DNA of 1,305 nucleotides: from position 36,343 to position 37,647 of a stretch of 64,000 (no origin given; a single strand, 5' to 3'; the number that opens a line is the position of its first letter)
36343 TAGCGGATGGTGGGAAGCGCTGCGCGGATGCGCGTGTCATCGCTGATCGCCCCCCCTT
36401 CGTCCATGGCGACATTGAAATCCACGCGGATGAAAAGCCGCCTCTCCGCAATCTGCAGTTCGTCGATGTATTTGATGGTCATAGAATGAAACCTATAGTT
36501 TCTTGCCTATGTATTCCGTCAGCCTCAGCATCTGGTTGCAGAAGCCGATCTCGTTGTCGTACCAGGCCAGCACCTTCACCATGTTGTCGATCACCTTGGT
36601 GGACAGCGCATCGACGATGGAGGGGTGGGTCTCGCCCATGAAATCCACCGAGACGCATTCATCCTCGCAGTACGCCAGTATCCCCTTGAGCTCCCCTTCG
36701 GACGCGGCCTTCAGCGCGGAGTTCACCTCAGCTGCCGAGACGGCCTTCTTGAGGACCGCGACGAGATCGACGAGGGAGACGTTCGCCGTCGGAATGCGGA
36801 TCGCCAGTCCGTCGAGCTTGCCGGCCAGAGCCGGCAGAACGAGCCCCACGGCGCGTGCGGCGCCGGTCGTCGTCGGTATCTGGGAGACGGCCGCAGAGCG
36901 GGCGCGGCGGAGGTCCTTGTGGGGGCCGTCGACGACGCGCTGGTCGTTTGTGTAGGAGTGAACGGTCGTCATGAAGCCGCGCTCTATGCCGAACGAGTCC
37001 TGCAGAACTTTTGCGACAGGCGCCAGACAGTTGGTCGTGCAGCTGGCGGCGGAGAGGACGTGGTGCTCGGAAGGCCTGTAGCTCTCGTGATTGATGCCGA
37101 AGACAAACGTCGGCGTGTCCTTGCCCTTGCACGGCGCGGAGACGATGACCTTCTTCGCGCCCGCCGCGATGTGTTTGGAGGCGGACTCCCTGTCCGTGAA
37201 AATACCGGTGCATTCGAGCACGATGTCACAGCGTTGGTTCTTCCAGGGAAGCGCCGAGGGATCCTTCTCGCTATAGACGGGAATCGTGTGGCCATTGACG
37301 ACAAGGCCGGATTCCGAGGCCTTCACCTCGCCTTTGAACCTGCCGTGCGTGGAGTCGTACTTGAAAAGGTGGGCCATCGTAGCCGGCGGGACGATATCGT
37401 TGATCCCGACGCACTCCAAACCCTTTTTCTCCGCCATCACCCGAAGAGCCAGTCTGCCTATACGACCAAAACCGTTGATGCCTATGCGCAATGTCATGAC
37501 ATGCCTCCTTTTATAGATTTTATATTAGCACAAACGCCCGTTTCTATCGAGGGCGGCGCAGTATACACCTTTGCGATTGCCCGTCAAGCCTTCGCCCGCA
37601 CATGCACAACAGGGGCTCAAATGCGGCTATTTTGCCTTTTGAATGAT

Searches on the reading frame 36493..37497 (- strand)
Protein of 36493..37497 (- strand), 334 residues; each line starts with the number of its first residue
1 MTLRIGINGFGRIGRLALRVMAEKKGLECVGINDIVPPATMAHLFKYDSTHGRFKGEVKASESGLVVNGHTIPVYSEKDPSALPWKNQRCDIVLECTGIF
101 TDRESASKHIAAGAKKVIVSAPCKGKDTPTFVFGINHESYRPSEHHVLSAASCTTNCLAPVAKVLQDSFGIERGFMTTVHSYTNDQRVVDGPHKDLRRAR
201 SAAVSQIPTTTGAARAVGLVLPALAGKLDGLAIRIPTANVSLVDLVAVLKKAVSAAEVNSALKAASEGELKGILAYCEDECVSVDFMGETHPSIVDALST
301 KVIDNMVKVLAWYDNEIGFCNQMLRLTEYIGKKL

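Call 61: search_protein_families(library=pfam, proteins=[window:36493-37497:-], max_evalue=0.001)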
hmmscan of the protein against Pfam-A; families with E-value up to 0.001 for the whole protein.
window:36493-37497:- (334 aa): 2 families
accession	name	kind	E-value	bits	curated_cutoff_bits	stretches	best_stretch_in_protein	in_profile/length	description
PF02800.25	Gp_dh_C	-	9.9e-66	220.6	24.4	1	158-313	1-158/158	Glyceraldehyde 3-phosphate dehydrogenase, C-terminal domain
PF00044.30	Gp_dh_N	-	3.2e-39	133.7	31.7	1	4-102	2-100/101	Glyceraldehyde 3-phosphate dehydrogenase, NAD binding domain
